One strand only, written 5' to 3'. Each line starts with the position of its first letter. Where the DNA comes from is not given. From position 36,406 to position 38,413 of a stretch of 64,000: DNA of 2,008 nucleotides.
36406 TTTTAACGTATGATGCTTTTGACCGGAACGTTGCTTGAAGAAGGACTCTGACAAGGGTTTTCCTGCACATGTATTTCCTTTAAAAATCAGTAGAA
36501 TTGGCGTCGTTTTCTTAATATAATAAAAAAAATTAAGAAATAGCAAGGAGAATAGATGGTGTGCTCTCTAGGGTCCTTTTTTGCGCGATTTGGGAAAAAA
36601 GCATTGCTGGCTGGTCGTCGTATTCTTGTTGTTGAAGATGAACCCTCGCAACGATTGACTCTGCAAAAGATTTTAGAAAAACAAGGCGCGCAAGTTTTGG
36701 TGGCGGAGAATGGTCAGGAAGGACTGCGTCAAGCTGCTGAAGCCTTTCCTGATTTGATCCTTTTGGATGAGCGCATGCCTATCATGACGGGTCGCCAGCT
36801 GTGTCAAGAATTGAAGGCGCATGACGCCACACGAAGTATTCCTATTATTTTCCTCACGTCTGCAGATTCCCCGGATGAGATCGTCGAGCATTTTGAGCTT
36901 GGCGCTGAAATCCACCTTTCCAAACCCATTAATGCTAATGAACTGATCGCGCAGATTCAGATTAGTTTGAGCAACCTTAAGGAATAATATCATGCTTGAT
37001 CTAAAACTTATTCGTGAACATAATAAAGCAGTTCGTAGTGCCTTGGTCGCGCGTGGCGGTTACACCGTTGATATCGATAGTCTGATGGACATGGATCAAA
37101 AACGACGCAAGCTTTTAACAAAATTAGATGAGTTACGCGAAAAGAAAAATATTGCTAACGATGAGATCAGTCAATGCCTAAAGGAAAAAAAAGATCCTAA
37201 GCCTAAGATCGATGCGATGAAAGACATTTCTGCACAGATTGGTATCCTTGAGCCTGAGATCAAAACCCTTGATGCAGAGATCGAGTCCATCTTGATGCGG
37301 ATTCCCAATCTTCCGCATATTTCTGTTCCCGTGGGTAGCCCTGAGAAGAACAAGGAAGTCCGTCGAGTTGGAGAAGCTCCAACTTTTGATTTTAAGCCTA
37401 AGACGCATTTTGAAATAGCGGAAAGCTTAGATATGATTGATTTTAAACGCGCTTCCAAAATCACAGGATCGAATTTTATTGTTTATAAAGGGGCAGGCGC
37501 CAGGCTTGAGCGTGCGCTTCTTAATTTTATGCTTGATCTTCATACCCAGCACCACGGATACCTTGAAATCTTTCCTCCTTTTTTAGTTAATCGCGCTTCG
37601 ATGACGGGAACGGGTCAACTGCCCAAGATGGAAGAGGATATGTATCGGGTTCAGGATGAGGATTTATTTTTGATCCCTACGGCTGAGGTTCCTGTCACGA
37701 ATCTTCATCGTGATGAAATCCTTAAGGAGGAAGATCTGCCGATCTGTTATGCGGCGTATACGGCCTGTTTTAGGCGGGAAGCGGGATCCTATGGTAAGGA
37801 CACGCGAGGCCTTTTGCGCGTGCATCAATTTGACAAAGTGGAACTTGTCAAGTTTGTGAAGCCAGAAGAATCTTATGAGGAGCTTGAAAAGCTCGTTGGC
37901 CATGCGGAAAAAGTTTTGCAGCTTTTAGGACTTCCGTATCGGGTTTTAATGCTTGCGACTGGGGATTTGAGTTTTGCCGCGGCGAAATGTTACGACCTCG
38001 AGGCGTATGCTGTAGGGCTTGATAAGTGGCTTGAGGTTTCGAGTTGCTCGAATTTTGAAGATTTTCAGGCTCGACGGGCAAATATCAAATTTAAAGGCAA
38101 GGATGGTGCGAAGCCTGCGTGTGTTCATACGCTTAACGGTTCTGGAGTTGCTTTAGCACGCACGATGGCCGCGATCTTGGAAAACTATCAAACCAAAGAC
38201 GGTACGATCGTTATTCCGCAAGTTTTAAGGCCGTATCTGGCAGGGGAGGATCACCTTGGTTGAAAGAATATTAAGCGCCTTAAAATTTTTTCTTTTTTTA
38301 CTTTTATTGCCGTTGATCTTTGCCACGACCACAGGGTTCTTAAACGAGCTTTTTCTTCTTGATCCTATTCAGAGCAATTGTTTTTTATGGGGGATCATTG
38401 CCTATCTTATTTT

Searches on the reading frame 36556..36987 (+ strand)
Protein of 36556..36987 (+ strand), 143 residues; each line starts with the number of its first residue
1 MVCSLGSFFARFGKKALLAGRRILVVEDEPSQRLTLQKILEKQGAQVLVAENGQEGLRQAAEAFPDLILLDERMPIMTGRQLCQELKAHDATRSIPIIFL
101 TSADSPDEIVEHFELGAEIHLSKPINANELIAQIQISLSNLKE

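Call 9: search_protein_families(library=pfam, proteins=[window:36556-36987:+], max_evalue=0.01)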
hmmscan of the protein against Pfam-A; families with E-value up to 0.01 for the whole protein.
window:36556-36987:+ (143 aa): 3 families
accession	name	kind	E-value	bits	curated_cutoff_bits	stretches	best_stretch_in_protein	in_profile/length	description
PF00072.30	Response_reg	-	8.9e-28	97.1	30.2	1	23-134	1-110/111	Response regulator receiver domain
PF23198.2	PDE8A_N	-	0.0016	18.8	29.6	1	23-103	13-94/147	PDE8A-like, N-terminal domain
PF06490.17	FleQ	-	0.0076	17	22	1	22-134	1-103/108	Flagellar regulatory protein FleQ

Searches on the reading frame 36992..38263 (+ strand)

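Call 26: search_protein_families(library=pfam, proteins=[window:36992-38263:+], max_evalue=0.00001)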
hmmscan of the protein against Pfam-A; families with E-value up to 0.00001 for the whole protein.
window:36992-38263:+ (423 aa): 2 families
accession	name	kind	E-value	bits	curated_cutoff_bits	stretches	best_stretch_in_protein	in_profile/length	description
PF00587.30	tRNA-synt_2b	-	6e-44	150.7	29.3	1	219-399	2-179/179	tRNA synthetase class II core domain (G, H, P, S and T)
PF02403.27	Seryl_tRNA_N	-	1.1e-26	93.6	28.2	1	1-108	1-108/108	Seryl-tRNA synthetase N-terminal domain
